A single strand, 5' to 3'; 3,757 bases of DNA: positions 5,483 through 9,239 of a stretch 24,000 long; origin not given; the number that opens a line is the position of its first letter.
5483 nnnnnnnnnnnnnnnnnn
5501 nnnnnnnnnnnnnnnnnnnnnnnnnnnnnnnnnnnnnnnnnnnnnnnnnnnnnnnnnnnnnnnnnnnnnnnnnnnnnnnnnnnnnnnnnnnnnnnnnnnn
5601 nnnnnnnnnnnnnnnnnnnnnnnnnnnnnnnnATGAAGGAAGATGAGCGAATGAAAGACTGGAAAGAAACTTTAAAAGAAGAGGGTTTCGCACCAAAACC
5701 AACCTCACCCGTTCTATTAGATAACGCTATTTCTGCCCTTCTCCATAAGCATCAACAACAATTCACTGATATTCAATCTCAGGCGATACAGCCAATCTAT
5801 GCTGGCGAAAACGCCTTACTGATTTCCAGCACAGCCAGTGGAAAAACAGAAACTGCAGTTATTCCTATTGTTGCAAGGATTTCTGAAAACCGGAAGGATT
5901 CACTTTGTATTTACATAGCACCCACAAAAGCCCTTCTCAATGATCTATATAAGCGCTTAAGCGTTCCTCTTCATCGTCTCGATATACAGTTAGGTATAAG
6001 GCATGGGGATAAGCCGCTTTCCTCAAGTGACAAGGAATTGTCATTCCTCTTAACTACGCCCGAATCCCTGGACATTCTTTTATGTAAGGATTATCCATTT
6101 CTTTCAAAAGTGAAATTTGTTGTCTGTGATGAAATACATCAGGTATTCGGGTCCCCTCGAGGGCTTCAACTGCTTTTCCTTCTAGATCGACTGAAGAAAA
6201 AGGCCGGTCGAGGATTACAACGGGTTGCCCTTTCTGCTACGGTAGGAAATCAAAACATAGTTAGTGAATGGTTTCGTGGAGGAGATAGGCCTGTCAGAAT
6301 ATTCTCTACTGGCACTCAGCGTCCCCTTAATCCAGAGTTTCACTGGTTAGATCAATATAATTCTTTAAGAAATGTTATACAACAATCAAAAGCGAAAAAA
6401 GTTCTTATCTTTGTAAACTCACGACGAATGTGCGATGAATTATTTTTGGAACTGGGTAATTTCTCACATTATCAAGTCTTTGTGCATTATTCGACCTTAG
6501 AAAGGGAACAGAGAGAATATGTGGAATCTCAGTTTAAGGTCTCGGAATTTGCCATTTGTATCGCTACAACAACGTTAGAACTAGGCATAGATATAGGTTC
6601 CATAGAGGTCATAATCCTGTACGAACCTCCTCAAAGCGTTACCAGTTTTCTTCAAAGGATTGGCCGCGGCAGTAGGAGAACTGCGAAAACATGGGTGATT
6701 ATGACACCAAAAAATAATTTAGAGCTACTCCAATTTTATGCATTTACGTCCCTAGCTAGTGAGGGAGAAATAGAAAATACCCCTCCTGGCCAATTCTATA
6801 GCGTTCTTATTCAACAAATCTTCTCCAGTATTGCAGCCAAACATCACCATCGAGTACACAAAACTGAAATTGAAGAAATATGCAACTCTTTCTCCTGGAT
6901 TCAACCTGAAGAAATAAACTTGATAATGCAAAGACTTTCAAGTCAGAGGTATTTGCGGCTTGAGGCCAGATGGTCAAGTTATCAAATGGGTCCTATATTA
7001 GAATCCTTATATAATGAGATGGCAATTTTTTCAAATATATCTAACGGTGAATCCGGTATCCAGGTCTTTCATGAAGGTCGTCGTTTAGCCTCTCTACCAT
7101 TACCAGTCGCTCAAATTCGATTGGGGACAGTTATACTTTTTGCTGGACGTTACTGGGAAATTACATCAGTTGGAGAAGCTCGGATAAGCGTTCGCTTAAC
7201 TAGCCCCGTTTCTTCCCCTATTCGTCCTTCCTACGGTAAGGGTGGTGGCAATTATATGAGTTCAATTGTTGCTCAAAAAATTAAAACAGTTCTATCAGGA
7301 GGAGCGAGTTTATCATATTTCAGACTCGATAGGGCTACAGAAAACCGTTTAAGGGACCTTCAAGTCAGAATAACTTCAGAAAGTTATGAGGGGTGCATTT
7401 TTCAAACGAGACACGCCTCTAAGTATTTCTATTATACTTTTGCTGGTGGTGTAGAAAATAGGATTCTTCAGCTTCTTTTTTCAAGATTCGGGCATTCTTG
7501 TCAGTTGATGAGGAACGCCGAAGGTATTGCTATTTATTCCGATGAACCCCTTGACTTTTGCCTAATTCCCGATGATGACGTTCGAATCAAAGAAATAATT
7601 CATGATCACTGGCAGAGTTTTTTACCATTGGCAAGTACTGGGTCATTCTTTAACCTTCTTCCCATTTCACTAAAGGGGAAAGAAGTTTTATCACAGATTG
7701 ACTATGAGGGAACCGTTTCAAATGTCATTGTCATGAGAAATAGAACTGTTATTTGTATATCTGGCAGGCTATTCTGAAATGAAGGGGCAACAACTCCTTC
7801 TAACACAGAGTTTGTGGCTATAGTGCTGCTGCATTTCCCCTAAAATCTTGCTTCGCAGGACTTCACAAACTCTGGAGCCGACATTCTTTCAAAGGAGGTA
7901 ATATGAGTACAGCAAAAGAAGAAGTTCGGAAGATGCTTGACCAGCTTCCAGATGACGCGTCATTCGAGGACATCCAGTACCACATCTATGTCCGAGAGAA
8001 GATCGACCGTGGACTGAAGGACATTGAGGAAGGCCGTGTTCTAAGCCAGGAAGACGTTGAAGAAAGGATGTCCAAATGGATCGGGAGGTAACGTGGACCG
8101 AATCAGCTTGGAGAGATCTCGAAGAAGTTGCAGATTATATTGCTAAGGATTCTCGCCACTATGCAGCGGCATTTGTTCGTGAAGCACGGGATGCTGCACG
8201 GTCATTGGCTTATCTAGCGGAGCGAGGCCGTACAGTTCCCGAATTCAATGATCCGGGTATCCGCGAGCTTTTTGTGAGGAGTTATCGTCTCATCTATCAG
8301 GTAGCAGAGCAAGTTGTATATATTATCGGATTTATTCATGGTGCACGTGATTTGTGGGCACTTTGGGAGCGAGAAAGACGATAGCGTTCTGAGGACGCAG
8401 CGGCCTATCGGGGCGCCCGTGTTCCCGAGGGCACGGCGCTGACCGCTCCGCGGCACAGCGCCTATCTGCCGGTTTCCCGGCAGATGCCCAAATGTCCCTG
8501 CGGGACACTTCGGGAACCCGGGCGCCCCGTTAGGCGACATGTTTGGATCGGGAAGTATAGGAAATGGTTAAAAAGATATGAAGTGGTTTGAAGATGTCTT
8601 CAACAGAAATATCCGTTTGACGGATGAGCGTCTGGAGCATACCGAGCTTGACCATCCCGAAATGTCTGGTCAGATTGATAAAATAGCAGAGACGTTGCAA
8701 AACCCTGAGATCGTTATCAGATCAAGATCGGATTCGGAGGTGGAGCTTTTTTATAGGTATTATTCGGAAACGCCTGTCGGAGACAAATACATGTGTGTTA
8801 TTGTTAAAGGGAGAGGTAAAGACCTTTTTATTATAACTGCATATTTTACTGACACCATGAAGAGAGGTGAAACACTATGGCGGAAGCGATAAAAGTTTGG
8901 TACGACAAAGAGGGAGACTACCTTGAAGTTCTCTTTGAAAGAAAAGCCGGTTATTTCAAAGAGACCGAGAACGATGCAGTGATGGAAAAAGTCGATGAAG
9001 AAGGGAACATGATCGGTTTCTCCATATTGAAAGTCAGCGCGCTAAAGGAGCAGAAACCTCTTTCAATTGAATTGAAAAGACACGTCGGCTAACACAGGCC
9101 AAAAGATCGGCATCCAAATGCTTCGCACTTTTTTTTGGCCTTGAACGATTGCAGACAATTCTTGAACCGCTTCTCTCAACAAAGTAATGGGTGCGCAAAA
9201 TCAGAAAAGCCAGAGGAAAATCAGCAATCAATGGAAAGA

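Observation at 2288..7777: Stand-alone four-gene operon: orphan protein + two divergent BrxD-like ATPases + Lhr/BrxHI-like helicase, with no BREX core genes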

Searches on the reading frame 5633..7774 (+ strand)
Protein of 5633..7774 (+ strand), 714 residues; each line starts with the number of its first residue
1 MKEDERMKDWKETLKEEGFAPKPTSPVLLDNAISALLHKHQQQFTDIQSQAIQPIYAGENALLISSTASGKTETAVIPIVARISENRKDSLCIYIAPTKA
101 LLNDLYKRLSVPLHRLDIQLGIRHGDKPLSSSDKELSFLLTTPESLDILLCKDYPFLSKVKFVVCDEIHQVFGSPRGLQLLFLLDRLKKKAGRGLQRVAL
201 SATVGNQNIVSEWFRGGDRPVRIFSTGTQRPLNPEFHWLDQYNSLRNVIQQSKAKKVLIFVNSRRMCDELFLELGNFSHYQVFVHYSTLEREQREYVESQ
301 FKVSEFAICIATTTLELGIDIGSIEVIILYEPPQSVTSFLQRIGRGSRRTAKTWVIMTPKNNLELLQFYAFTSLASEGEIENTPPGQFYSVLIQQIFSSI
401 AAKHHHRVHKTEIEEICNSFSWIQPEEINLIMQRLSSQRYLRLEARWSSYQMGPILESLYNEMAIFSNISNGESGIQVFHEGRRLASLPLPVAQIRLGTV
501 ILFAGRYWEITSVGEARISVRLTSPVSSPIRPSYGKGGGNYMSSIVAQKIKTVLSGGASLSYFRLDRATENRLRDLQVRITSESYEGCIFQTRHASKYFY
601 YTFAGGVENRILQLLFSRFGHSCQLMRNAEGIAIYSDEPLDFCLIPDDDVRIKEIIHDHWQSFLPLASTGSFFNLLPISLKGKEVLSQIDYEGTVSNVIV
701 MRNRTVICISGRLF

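Call 5: search_protein_families(library=pfam, proteins=[window:5633-7774:+], max_evalue=0.1)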
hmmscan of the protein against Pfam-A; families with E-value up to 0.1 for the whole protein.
window:5633-7774:+ (714 aa): 6 families
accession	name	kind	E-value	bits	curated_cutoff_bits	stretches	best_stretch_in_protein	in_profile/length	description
PF00270.35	DEAD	-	2e-31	109.4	26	1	45-208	1-163/167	DEAD/DEAH box helicase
PF00271.37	Helicase_C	-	4e-22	79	23.5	1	242-348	3-108/110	Helicase conserved C-terminal domain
PF04851.21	ResIII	-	8.2e-09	36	22.5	1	37-174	4-140/164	Type III restriction enzyme, res subunit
PF22590.2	Cas3-like_C_2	-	0.00013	22.6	27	1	254-349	2-104/106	CRISPR-associated nuclease/helicase Cas3, C-terminal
PF19306.5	WH_Lhr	-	0.0051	16.6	27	1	378-523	6-161/168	Large helicase-related protein, winged helix domain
PF13307.12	Helicase_C_2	-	0.097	13.1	25.3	0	251-321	6-80/170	Helicase C-terminal domain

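Call 6: search_protein_families(library=padloc, proteins=[window:5633-7774:+], max_evalue=0.1)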
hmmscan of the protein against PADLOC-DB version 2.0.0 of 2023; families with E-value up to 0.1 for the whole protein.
window:5633-7774:+ (714 aa): 84 families (the best 25 are shown)
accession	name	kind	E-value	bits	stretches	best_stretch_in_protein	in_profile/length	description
PDLC02503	BrxHI|BrxHII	-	5.7e-95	317.1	1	45-623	26-616/698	BrxHI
PDLC03960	SngC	-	1.4e-84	283.3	1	42-624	23-644/720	-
PDLC02501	BrxHI|BrxHII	-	6.2e-52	174.8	1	26-385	8-379/925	BrxHI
PDLC02897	DpdJ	-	1.6e-33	113.6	2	31-217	87-299/1570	DpdJ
PDLC00192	HamB1|HamB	-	3.2e-20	69.4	2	47-218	272-448/1104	DEAD-box helicase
PDLC03928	PsyrT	-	3.4e-20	69.9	2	245-381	233-368/689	-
PDLC00194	HamB1|HamB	-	8.1e-20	68.3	1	66-244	253-430/995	DEAD-box helicase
PDLC00178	HamB1|HamB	-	1.1e-17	61.3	2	53-215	256-423/830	DEAD-box helicase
PDLC00175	HamB1|HamB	-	5e-17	58.6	1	53-219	236-405/1000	DEAD-box helicase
PDLC02870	DpdF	-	8.7e-17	58.8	1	42-370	12-342/534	DpdF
PDLC01761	Cas3b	-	2.1e-16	57.8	2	35-126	211-293/705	-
PDLC00188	HamB1|HamB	-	9.6e-16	55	1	53-218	253-423/1037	DEAD-box helicase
PDLC04531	PDC-M23B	-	2.7e-15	53.5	2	66-215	321-482/1060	-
PDLC01710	Cas3a1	-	4.3e-15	53.2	2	49-152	210-317/745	Cas3_1_CAS-I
PDLC02864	DpdF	-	8.1e-15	52.6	1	42-355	21-336/610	DpdF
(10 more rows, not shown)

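Call 7: search_protein_families(library=ncbifam, proteins=[window:5633-7774:+], max_evalue=0.1)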
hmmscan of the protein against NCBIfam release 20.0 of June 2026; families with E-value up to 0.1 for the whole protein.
window:5633-7774:+ (714 aa): 45 families (the best 25 are shown)
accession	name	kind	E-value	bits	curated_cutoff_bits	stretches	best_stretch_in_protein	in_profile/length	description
TIGR04121.1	DEXH_lig_assoc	equivalog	4.1e-63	213.3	850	1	33-618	3-627/804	ligase-associated DNA damage response DEXH box helicase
NF010338.0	PRK13767.1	equivalog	1.9e-56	191.9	849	1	28-444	18-481/877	ATP-dependent helicase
NF007284.0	PRK09751.1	equivalog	1.6e-36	125.1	1496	2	36-230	22-242/1538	ATP-dependent helicase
NF001308.0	PRK00254.1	equivalog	1.4e-25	89.6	1216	2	42-275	22-259/720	ATP-dependent DNA helicase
NF002654.0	PRK02362.1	equivalog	1.2e-23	83.4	887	1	48-215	28-192/739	ATP-dependent DNA helicase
TIGR03817.1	DECH_helic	hypoth_equivalog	3.8e-22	78.3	874.1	2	46-211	39-211/742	helicase/secretion neighborhood putative DEAH-box helicase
NF040935.1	helicase_Hel308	equivalog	2.5e-20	72.2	1200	1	29-215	11-192/704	ATP-dependent DNA helicase Hel308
NF008744.0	PRK11776.1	equivalog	1.1e-19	70.4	524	1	33-355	16-342/460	ATP-dependent RNA helicase DbpA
NF053631.1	RNA_helic_CshA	equivalog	3.1e-18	65.9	646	1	32-352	10-334/434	degradosome RNA helicase CshA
NF053636.1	DDHlcsCsdAPsy1082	equivalog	1e-17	63.9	890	2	245-349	234-337/512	DEAD/DEAH box helicase CsdA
NF002251.0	PRK01172.1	equivalog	2e-17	62.7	891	2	30-215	9-190/674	ATP-dependent DNA helicase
NF010337.0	PRK13766.1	equivalog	3.1e-16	58.7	610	2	245-364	357-483/781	Hef nuclease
NF008394.0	PRK11192.1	equivalog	6e-14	51.7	507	1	30-354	12-346/441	ATP-dependent RNA helicase SrmB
TIGR01389.1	recQ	equivalog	9.9e-14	50.7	640.2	1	42-357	12-328/591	DNA helicase RecQ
TIGR01587.1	cas3_core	equivalog_domain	1.1e-13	51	102.45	2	162-351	127-323/358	CRISPR-associated helicase Cas3'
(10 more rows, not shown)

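Call 56: search_solved_structures(query=window:5651-7774:+, max_evalue=1e-10)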
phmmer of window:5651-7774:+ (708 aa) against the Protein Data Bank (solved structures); distinct sequences matched with E-value up to 1e-10: 61 (the best 60 are shown).
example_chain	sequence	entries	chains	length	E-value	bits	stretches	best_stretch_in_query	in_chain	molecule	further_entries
5v9x_A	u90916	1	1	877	1.1e-29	106.6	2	39-268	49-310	ATP-dependent DNA helicase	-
7lhl_A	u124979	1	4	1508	6.1e-29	104.1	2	39-267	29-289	ATP-dependent DNA helicase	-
8alz_B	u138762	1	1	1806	4.1e-22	81.6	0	36-271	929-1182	Activating signal cointegrator 1 complex subunit 3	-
6qv3_A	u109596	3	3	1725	1.7e-21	79.6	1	39-241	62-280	Pre-mRNA splicing helicase-like protein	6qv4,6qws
5m59_A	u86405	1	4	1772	1.8e-21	79.4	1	39-241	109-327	Pre-mRNA splicing helicase-like protein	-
7zpq_CA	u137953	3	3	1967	2.8e-20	75.5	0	40-219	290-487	SLH1 isoform 1 | RQC trigger complex helicase SLH1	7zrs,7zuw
2zj2_A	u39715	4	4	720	3.9e-20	75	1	29-269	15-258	Putative ski2-type helicase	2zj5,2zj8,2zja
1fuu_A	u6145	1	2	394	1.5e-19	73.1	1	37-347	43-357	YEAST INITIATION FACTOR 4A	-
2vso_A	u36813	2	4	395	1.5e-19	73.1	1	37-347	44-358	ATP-DEPENDENT RNA HELICASE EIF4A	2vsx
6qdv_B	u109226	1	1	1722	2.8e-19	72.2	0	15-231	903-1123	U5 small nuclear ribonucleoprotein 200 kDa helicase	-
4f91_B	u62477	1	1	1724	2.8e-19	72.2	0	15-231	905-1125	U5 small nuclear ribonucleoprotein 200 kDa helicase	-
4f92_B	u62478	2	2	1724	2.8e-19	72.2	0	15-231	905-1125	U5 small nuclear ribonucleoprotein 200 kDa helicase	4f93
5urj_A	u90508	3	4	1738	2.9e-19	72.2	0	15-231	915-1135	U5 small nuclear ribonucleoprotein 200 kDa helicase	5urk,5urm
4kit_B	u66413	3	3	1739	2.9e-19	72.2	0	15-231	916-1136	U5 small nuclear ribonucleoprotein 200 kDa helicase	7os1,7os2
6s8q_B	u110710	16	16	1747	2.9e-19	72.2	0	15-231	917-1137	U5 small nuclear ribonucleoprotein 200 kDa helicase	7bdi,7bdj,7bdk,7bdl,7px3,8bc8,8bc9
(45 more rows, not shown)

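Call 64: search_dna_similar(query=window:5651-7774:+, collection=plasmids, mode=protein, max_evalue=1e-20, max_rows=60)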
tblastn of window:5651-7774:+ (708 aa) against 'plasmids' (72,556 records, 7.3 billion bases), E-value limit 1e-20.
Records with a match: 600; places in all: 603; records where one place covers at least 80% of the query: 18.
Best place of each record, by identity: <60% 600.
By first word of the organism name: Klebsiella 446; Pantoea 34; Escherichia 14; Sulfitobacter 7; Phaeobacter 5; Phyllobacterium 5; Burkholderia 4; Raoultella 4; Haloterrigena 4; Paracoccus 4; and 53 more.
By predicted mobility (MOB-suite, as given by PLSDB): conjugative 402; non-mobilizable 163; mobilizable 35.
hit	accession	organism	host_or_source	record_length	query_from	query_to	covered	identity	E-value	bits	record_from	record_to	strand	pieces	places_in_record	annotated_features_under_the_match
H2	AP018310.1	Aulosira laxa NIES-50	-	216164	22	700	96%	31.2%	8e-72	262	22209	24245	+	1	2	DEAD/DEAH box RNA helicase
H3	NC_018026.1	Desulfomonile tiedjei DSM 6799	sewage sludge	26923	22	693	95%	28.9%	2e-66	246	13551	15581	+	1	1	DEAD/DEAH box helicase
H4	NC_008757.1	Polaromonas naphthalenivorans CJ2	-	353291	42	636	84%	28.5%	1e-43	177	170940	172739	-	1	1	DEAD/DEAH box helicase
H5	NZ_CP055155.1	Adhaeribacter swui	Cell culture,Mud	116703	41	688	92%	26.0%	2e-41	171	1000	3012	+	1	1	DEAD/DEAH box helicase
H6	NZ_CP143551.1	Burkholderia multivorans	Homo sapiens,bronchoalveolar lavage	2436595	22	628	86%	27.4%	8e-37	156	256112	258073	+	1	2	none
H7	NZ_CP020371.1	Candidatus Thiodictyon syntrophicum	meromictic lake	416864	36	611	81%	28.6%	3e-40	167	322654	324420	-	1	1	DEAD/DEAH box helicase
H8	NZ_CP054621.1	Azospirillum oryzae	cell culture,soil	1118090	42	582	76%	30.1%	5e-44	179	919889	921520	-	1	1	record has no annotation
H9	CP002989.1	halophilic archaeon DL31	-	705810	30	617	83%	27.7%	1e-35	153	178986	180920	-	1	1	DEAD/DEAH box helicase domain protein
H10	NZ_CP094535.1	Hymenobacter monticola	Single cell,a pond on the Huanglong ...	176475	41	611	81%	28.2%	2e-46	186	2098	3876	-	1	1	DEAD/DEAH box helicase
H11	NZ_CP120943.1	Aeromonas caviae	Homo sapiens,urine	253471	40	638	85%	26.8%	4e-38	160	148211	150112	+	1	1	DEAD/DEAH box helicase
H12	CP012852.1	Persicobacter sp. JZB09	cell culture,soil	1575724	33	611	82%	27.7%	4e-45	182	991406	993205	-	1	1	none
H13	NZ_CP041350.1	Komagataeibacter xylinus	Ziziphus mauritiana Lam,cell ...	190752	37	628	84%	27.0%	3e-31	139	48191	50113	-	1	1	DEAD/DEAH box helicase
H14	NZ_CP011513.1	Paenibacillus peoriae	cell culture,soil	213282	37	674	90%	25.0%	1e-27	127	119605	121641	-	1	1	DEAD/DEAH box helicase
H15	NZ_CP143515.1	Aeromonas hydrophila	Homo sapiens,abdominal fluid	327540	40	638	85%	26.5%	3e-37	158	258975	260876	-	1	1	DEAD/DEAH box helicase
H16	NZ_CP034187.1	Deinococcus psychrotolerans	whole organism,R2A medium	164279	36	633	84%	26.4%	1e-38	162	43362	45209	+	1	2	DEAD/DEAH box helicase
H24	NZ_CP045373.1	Sulfitobacter sp. THAF37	pure culture,Surface of a polyethylene ...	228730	32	619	83%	25.0%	2e-35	152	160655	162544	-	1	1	DEAD/DEAH box helicase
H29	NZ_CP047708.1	Klebsiella pneumoniae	Rectal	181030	41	551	72%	28.0%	9e-35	150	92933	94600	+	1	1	DEAD/DEAH box helicase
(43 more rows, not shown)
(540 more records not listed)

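Call 65: get_annotated_region(hit=H3, flank=7000)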
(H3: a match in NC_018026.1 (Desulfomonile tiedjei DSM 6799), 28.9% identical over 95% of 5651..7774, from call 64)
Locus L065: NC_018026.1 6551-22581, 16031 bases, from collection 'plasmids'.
description: Desulfomonile tiedjei DSM 6799 plasmid pDESTI.01, complete sequence
organism: Desulfomonile tiedjei DSM 6799 (NCBI taxid 706587)
taxonomy: Bacteria; Thermodesulfobacteriota; Desulfomonilia; Desulfomonilales; Desulfomonilaceae; Desulfomonile; Desulfomonile tiedjei; Desulfomonile tiedjei DSM 6799
host: -; source: sewage sludge; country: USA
typing (MOB-suite, as given by PLSDB): non-mobilizable
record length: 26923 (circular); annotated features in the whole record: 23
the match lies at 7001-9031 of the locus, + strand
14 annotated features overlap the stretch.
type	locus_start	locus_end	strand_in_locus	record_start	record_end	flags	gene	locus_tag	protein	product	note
CDS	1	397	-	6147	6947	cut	-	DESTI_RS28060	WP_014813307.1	type IV toxin-antitoxin system AbiEi family antitoxin domain-containing protein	-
CDS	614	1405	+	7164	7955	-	-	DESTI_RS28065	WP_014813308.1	ParA family protein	-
CDS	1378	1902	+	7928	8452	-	-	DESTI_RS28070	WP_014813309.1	hypothetical protein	-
CDS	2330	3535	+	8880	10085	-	-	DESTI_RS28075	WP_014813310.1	helix-turn-helix domain-containing protein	-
CDS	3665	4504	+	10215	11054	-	-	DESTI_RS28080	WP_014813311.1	hypothetical protein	-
CDS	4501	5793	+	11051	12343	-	-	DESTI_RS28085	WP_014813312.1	BREX system ATP-binding domain-containing protein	-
CDS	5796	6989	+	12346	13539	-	-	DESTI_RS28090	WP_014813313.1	BREX system ATP-binding domain-containing protein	-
CDS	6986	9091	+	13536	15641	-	-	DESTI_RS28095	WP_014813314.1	DEAD/DEAH box helicase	-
CDS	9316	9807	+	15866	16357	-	-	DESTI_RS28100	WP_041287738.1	DUF3124 domain-containing protein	-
CDS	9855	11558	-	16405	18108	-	-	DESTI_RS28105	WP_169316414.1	cation:proton antiporter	GO:0006812 - monoatomic cation transport [Evidence IEA]; GO:1902600 - proton transmembrane transport [Evidence IEA]; ...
CDS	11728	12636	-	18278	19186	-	secF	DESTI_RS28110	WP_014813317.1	protein translocase subunit SecF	GO:0043952 - protein transport by the Sec complex [Evidence IEA]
CDS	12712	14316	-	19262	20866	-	secD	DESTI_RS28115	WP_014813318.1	protein translocase subunit SecD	GO:0043952 - protein transport by the Sec complex [Evidence IEA]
CDS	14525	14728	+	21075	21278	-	-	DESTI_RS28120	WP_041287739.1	hypothetical protein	-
CDS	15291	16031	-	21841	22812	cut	-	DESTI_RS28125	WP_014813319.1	tyrosine-type recombinase/integrase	GO:0015074 - DNA integration [Evidence IEA]; GO:0006310 - DNA recombination [Evidence IEA]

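Call 66: get_annotated_region(hit=H29, flank=5000)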
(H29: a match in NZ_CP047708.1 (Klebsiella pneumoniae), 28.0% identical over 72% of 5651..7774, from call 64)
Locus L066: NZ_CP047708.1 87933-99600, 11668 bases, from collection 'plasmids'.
description: Klebsiella pneumoniae strain Kpn-13 plasmid pKpn13-1, complete sequence
organism: Klebsiella pneumoniae (NCBI taxid 573)
taxonomy: Bacteria; Pseudomonadota; Gammaproteobacteria; Enterobacterales; Enterobacteriaceae; Klebsiella; Klebsiella pneumoniae
host: -; source: Rectal; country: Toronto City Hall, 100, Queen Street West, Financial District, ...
typing (MOB-suite, as given by PLSDB): conjugative; replicon IncFIB; relaxase MOBF,MOBF; mating-pair formation MPF_F
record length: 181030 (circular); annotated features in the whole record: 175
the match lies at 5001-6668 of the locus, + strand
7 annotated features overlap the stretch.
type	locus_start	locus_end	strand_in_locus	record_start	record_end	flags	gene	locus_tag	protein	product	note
CDS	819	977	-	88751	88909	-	-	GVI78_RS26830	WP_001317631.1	transposase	GO:0006313 - DNA transposition [Evidence IEA]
CDS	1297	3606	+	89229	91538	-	-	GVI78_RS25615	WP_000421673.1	TerB N-terminal domain-containing protein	-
CDS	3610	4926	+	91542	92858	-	-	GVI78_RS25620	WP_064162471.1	ATP-binding protein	-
CDS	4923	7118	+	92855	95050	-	-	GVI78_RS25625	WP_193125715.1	DEAD/DEAH box helicase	-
CDS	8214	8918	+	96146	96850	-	-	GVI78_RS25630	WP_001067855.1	IS6-like element IS26 family transposase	GO:0006313 - DNA transposition [Evidence IEA]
CDS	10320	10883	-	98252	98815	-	-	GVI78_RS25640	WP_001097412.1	chlorite dismutase family protein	-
CDS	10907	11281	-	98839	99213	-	-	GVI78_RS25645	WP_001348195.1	cupin domain-containing protein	-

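Call 67: get_annotated_region(hit=H24, flank=5000)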
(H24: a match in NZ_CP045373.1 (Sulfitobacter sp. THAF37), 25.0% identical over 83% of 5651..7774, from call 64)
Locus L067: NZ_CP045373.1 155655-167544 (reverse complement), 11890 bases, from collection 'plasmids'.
description: Sulfitobacter sp. THAF37 plasmid pTHAF37_a, complete sequence
organism: Sulfitobacter sp. THAF37 (NCBI taxid 2587855)
taxonomy: Bacteria; Pseudomonadota; Alphaproteobacteria; Rhodobacterales; Roseobacteraceae; Sulfitobacter; Sulfitobacter sp. THAF37
host: -; source: pure culture,Surface of a polyethylene microplastic particle present in tank 6 of a marine aquarium ...; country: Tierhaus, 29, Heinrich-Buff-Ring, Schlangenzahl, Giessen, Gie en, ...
typing (MOB-suite, as given by PLSDB): mobilizable; replicon rep_cluster_305; relaxase MOBP
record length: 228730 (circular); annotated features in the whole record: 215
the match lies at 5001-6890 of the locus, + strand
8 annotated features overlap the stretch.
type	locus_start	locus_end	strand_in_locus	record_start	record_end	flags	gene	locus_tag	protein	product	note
CDS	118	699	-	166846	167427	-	-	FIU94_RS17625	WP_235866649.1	plasmid pRiA4b ORF-3 family protein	-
CDS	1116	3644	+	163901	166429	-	-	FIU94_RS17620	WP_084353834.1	TerB N-terminal domain-containing protein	-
CDS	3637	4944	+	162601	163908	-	-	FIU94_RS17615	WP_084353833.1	ATP-binding protein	-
CDS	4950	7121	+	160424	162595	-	-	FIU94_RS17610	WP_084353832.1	DEAD/DEAH box helicase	-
CDS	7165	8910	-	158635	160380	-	-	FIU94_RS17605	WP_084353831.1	ATP-binding protein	-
CDS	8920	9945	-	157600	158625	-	-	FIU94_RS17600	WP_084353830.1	SIR2 family protein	-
CDS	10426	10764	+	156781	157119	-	-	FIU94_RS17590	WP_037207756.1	DUF736 family protein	-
CDS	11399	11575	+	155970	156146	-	-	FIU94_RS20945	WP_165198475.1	hypothetical protein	-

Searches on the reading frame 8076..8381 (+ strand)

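Call 12: search_protein_families(library=pfam, proteins=[window:8076-8381:+], max_evalue=0.01)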
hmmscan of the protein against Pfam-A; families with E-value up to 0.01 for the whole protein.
window:8076-8381:+ (102 aa): 1 family
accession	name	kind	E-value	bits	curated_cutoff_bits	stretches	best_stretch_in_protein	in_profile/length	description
PF05016.21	ParE_toxin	-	3.9e-16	59.8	23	1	5-92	1-88/89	ParE toxin of type II toxin-antitoxin system, parDE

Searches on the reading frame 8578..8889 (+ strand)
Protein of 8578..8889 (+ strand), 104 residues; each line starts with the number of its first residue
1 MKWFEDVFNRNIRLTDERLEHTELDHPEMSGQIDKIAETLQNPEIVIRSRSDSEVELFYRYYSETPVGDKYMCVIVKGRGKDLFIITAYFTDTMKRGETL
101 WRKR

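Call 12: search_protein_families(library=pfam, proteins=[window:8578-8889:+], max_evalue=0.01)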
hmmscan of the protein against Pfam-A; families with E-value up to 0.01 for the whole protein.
window:8578-8889:+ (104 aa): 1 family
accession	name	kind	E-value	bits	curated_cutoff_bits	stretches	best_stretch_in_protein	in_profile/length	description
PF18810.6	PBECR2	-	1.3e-07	32.3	27.1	1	3-91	16-104/120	phage-Barnase-EndoU-ColicinE5/D-RelE like nuclease2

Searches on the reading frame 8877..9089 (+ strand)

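Call 12: search_protein_families(library=pfam, proteins=[window:8877-9089:+], max_evalue=0.01)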
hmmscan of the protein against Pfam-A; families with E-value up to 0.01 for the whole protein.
window:8877-9089:+ (71 aa): 1 family
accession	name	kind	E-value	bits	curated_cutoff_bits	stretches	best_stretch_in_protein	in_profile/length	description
PF10049.14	DUF2283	-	7.9e-08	32.8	23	1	6-54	1-49/49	Protein of unknown function (DUF2283)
